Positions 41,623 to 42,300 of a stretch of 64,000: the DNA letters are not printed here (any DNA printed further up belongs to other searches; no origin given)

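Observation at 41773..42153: Unrecognised small protein with a tandemly duplicated four-cysteine motif inside the hdr operon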

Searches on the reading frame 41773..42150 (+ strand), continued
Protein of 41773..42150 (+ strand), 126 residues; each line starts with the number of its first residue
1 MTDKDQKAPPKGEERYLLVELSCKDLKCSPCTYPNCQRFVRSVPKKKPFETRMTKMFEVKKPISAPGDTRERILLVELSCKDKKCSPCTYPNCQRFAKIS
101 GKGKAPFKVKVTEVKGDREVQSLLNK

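Call 25: find_related_loci(query=A2, collection=genome_contigs, flank=8000)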
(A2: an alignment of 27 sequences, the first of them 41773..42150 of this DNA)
Query A2 (126 aa) in genome_contigs; peptide patterns used: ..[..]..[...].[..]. (x = any residue, [..] = any of these).
123 stretches matched a pattern; 75 encode a relative of the query (tblastn E <= 1e-3); 73 distinct loci.
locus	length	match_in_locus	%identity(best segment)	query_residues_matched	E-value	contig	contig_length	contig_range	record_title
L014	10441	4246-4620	80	1-126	4e-64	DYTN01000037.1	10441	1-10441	MAG TPA_asm: Methanobacteriota archaeon isolate DR5_60_8 Afr_mines_DR5_1179_length_10441_cov_3_131812, whole genome shot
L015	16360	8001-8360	81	7-126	4e-63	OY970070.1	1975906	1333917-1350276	MAG: uncultured Thermoplasmata archaeon isolate MFD04408.bin.c.5 genome assembly, chromosome: 1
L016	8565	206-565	79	7-126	2e-62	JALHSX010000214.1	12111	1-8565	MAG: Thermoplasmata archaeon isolate PFL9 seq_2972220, whole genome shotgun sequence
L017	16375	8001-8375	78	1-126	2e-62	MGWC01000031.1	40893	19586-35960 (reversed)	MAG: Euryarchaeota archaeon RBG_19FT_COMBO_56_21 rbg_19ft_combo_scaffold_307, whole genome shotgun sequence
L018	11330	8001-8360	79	7-126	6e-62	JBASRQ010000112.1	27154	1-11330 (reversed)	MAG: Thermoplasmata archaeon isolate MFD13565_ilm_asm_bin2 k127_31841, whole genome shotgun sequence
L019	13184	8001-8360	79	7-126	6e-62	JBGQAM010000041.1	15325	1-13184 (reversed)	MAG: Thermoplasmata archaeon isolate OBJ2_061818_130_30 k141_614547_length_15325_cov_9.0000, whole genome shotgun sequen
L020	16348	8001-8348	81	11-126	6e-62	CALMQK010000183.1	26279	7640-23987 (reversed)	MAG TPA_asm: uncultured euryarchaeote isolate ERR2868536_bin.126_CONCOCT_v1.1_MAG genome assembly, contig: ERZ841185.146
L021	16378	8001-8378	76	1-126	2e-59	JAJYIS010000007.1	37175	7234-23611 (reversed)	MAG: Thermoplasmata archaeon isolate DBS2-1.bin12 NODE_1868_length_37175_cov_1.447501, whole genome shotgun sequence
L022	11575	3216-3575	77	7-126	9e-59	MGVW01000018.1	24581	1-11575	MAG: Euryarchaeota archaeon RBG_13_57_23 RBG_13_scaffold_1684, whole genome shotgun sequence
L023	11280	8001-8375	69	1-125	2e-56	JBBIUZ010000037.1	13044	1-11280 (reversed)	MAG: Methanobacteriota archaeon isolate FAS170219_bin_65 NODE_5415_length_13044_cov_4.405805, whole genome shotgun seque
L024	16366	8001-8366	72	6-126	4e-55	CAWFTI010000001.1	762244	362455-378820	MAG: Candidatus Thermoplasmatota archaeon isolate MFD00709.bin.2.218 genome assembly, contig: contig_15047, whole genome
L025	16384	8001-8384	66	3-125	2e-53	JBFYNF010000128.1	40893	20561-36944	MAG: Thermoplasmata archaeon isolate PPR_0081 PPR_0081_bin.95.fa_k121_5113029, whole genome shotgun sequence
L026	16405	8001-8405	66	3-126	1e-52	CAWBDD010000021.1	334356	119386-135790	MAG: uncultured Thermoplasmata archaeon isolate MFD00709.bin.2.183 genome assembly, contig: contig_81378, whole genome s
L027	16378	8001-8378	65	3-125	1e-52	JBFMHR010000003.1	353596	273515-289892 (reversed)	MAG: Thermoplasmatota archaeon isolate MAG329 MAG329_3, whole genome shotgun sequence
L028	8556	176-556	65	3-126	1e-51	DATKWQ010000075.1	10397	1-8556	MAG TPA_asm: Thermoplasmata archaeon isolate SMAG_U14167 k141_1028934, whole genome shotgun sequence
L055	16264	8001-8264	53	13-102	3e-27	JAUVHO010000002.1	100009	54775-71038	MAG: Methanomassiliicoccales archaeon isolate CSMAG_404 CSMAG_404_k141_1923475_length_100009_cov_9.9969, whole genome sh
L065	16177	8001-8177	38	14-99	2e-7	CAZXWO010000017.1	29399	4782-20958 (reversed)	MAG TPA_asm: uncultured Thermoplasmata archaeon isolate SRP319275_co4_110 genome assembly, contig: NODE_852_length_29399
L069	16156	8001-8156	46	11-105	6e-7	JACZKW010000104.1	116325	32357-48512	MAG: Thermoplasmata archaeon isolate MAG55 euryarchaeota_1_contig_1185796, whole genome shotgun sequence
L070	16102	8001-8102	59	11-100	8e-7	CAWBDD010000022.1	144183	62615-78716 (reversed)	MAG: uncultured Thermoplasmata archaeon isolate MFD00709.bin.2.183 genome assembly, contig: contig_83020, whole genome s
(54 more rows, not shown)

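Call 31: search_protein_families(library=pfam, alignment_id=A2, max_evalue=0.1)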
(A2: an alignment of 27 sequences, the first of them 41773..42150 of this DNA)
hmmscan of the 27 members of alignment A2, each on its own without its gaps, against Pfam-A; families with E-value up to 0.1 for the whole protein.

A. member 1, window:41773-42150:+ (126 aa): 2 families
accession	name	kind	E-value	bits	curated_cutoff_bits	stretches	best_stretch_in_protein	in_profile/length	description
PF04060.18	FeS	-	0.00061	19.9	23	0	85-106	6-27/33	Putative Fe-S cluster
PF01485.27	IBR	-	0.0042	17.6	24.3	0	79-104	12-37/65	IBR domain, a half RING-finger domain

B. families by the number of members that match (of 27 scanned): 13 families
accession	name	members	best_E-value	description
PF04060.18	FeS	5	0.00034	Putative Fe-S cluster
PF01485.27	IBR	5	0.0013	IBR domain, a half RING-finger domain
PF18435.7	EstA_Ig_like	3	0.0036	Esterase Ig-like N-terminal domain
PF01780.25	Ribosomal_L37ae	2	0.026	Ribosomal L37ae protein family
PF08806.17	Sep15_SelM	1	0.032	Sep15/SelM redox domain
PF11672.13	DUF3268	1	0.041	zinc-finger-containing domain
PF25315.1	BPTI_nem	1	0.047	BPTI-like like domain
PF21573.3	ForC_N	1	0.049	Formin C, N-terminal domain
PF19761.4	DUF6248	1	0.065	Family of unknown function (DUF6248)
PF12568.14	PanZ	1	0.073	Acetyltransferase (GNAT) domain, PanZ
PF04714.18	BCL_N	1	0.077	BCL7, N-terminal conserver region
PF25053.1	DUF7791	1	0.08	Domain of unknown function (DUF7791)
PF14319.11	Zn_Tnp_IS91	1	0.082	Transposase zinc-binding domain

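Call 36: predict_structure(alignment_id=A2)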
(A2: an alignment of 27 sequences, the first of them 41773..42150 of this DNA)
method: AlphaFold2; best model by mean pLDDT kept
length: 126 residues; sequences in the alignment: 27
mean_pLDDT: 63.9   pTM: 0.26
mean pLDDT of the five models: 63.9, 63.5, 63.1, 61.4, 60.6
residues with pLDDT >= 90: 0; 70-90: 34; 50-70: 80; < 50: 12
segments of 3 or more residues with pLDDT < 50: 1-4, 15-20
pLDDT, mean of each block of 10 residues (from residue 1): 56 48 54 57 62 55 70 74 62 64 69 83 84
secondary structure, 60 per line:
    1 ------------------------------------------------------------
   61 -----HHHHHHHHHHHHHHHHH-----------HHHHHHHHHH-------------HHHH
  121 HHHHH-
elements in order: H66-82 H94-103 H117-125

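Call 41: search_protein_families(library=pfam, proteins=[L070:5999-7039:+, L070:6885-7805:+, L070:8224-9435:-, L069:9639-10100:+, L065:4454-5692:+], max_evalue=0.000001)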
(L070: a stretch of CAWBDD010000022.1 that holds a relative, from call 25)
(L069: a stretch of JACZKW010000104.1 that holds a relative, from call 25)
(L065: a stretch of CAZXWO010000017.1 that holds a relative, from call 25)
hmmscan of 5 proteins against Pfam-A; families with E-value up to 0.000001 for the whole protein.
L070:5999-7039:+ (347 aa): 3 families
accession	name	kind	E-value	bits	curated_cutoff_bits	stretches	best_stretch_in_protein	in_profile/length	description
PF01180.27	DHO_dh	-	3.6e-77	259.9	27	1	46-327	2-291/291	Dihydroorotate dehydrogenase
PF01207.24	Dus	-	7.2e-09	35.6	20.4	0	139-206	58-129/311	Dihydrouridine synthase (Dus)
PF03060.21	NMO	-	2.1e-07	31.1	28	1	221-307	133-224/331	Nitronate monooxygenase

L070:6885-7805:+ (307 aa): 1 family
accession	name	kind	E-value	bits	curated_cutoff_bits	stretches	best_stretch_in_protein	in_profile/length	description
PF10418.14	DHODB_Fe-S_bind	-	3.4e-11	43.1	23.9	1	255-287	1-40/41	Iron-sulfur cluster binding domain of dihydroorotate dehydrogenase B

L070:8224-9435:- (404 aa): 2 families
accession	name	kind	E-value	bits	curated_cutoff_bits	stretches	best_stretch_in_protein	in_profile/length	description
PF00682.25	HMGL-like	-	5.9e-80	268.9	29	1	28-285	2-260/260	HMGL-like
PF22617.1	HCS_D2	-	1.3e-23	83.5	27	1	300-377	2-80/82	Homocitrate synthase post-HMGL domain-like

L069:9639-10100:+ (154 aa): 0 families

L065:4454-5692:+ (413 aa): 2 families
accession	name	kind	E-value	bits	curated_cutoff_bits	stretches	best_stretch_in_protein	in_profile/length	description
PF00266.25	Aminotran_5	-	1.3e-83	281.5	21.5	1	19-381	1-371/371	Aminotransferase class-V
PF01212.27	Beta_elim_lyase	-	2.8e-07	30.6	27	1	62-192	34-169/288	Beta-eliminating lyase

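Call 49: find_encoding_contigs(protein=P0145, flank=6000, max_places=3)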
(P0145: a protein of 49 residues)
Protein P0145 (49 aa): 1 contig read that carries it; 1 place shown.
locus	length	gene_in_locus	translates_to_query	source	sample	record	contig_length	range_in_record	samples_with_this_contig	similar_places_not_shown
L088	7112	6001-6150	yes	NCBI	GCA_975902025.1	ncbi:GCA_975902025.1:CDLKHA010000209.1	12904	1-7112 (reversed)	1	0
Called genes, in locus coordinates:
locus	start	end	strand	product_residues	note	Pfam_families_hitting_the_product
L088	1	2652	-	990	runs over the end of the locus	PF00072:Response_reg (faint), PF01326:PPDK_N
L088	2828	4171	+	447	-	PF02812:ELFV_dehydrog_N, PF00208:ELFV_dehydrog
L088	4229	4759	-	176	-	-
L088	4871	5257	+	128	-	-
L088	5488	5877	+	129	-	PF01592:NifU_N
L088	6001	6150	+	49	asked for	-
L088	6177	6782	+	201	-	PF00037:Fer4 (faint), PF12838:Fer4_7 (faint), PF13183:Fer4_8, PF13237:Fer4_10 (weak), PF13187:Fer4_9, PF13534:Fer4_17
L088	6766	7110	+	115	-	?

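Call 50: find_encoding_contigs(protein=P0141, flank=6000, max_places=3)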
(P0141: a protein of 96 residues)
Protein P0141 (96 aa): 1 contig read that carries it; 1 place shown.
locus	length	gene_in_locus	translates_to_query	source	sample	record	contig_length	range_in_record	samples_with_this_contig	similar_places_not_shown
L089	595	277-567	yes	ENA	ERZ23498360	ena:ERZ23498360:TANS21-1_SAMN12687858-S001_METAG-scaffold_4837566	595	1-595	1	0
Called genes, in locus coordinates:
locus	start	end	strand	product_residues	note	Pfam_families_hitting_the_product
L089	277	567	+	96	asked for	-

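Call 51: find_encoding_contigs(protein=P0131, flank=6000, max_places=3)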
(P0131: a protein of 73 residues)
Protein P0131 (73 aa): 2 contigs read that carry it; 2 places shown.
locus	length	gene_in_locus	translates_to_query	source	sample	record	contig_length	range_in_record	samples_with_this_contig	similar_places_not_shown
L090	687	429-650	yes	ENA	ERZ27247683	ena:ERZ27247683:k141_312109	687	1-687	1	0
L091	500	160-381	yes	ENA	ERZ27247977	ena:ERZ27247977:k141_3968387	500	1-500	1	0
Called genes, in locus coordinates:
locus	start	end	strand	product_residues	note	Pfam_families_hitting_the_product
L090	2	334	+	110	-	?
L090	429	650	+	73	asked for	-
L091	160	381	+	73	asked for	-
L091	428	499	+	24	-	?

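Call 52: search_protein_families(library=pfam, proteins=[L088:6766-7110:+, L088:6177-6779:+, L088:5488-5874:+, L088:4871-5254:+, L088:4229-4756:-], max_evalue=0.001)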
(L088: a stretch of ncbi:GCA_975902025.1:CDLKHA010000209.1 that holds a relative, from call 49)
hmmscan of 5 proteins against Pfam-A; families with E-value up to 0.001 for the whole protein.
L088:6766-7110:+ (115 aa): 0 families

L088:6177-6779:+ (201 aa): 6 families
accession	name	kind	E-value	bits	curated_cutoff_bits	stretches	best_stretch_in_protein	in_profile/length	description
PF13183.11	Fer4_8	-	8.7e-10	39.4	27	1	31-92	2-68/68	4Fe-4S dicluster domain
PF13187.11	Fer4_9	-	4.6e-09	36.6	27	1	34-91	2-50/52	4Fe-4S dicluster domain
PF13534.11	Fer4_17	-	6.6e-08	33.4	22.2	1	34-93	2-61/61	4Fe-4S dicluster domain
PF13237.11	Fer4_10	-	2.7e-07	30.8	25.5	1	31-89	6-53/53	4Fe-4S dicluster domain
PF00037.32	Fer4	-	6.8e-06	26.1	21.1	1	32-48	6-22/24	4Fe-4S binding domain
PF12838.12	Fer4_7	-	2e-05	25.4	27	1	34-92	2-52/52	4Fe-4S dicluster domain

L088:5488-5874:+ (129 aa): 1 family
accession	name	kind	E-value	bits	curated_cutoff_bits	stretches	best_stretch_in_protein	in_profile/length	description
PF01592.21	NifU_N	-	6.9e-35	120.4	22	1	1-119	1-122/127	NifU-like N terminal domain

L088:4871-5254:+ (128 aa): 0 families

L088:4229-4756:- (175 aa): 0 families

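Call 56: find_encoding_contigs(protein=P0129, flank=6000, max_places=2)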
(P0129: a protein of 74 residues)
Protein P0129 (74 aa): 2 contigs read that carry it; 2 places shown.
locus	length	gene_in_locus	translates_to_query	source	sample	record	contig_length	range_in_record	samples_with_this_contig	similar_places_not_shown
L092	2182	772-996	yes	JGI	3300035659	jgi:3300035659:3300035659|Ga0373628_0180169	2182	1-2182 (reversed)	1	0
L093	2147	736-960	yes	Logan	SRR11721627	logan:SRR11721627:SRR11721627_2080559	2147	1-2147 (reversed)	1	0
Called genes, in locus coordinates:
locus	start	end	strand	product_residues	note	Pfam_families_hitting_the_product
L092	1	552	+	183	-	?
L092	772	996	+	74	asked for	-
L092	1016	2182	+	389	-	?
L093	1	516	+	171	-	?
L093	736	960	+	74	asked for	-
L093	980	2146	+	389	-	?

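Call 57: find_encoding_contigs(protein=P0137, flank=6000, max_places=2)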
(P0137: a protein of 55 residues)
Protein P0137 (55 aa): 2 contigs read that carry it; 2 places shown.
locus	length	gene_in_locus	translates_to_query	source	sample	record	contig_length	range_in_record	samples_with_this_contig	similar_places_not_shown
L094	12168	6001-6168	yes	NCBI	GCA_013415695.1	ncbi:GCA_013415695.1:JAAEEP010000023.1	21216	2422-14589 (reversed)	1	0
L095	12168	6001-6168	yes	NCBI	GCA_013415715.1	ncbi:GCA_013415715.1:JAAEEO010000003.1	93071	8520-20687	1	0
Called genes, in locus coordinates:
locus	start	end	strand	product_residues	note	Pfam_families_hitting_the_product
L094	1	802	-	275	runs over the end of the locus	PF00089:Trypsin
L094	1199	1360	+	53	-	-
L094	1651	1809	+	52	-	-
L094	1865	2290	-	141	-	-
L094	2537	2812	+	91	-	-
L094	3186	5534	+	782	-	PF00989:PAS (weak), PF08448:PAS_4 (faint), PF13188:PAS_8 (weak), PF13426:PAS_9, PF13188:PAS_8 (weak), PF13426:PAS_9 (weak), PF00989:PAS (weak), PF02518:HATPase_c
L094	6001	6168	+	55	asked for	-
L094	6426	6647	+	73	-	PF01206:TusA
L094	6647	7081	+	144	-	PF13686:DrsE_2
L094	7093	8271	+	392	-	PF00266:Aminotran_5, PF01041:DegT_DnrJ_EryC1 (weak)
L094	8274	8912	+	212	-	PF01592:NifU_N, PF01883:FeS_assembly_P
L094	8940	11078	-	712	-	PF02629:CoA_binding, PF13380:CoA_binding_2, PF13607:Succ_CoA_lig, PF13549:ATP-grasp_5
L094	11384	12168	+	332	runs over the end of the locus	PF08240:ADH_N, PF00107:ADH_zinc_N (weak)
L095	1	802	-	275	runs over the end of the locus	PF00089:Trypsin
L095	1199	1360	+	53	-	-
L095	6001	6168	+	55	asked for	-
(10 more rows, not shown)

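Call 65: fold_search(model_id=the predicted structure, library=pdb)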
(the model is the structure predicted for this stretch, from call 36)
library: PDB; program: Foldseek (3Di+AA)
matches with E <= 10: 1; with E <= 0.001: 0
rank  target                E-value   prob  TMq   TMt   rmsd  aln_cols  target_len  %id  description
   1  8ro2_M                7.6e+00  0.03  0.16  0.13  17.1        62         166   10  Integrative Structure of the human intron lariat Spliceosome (ILS'') (released 2024-09-18)
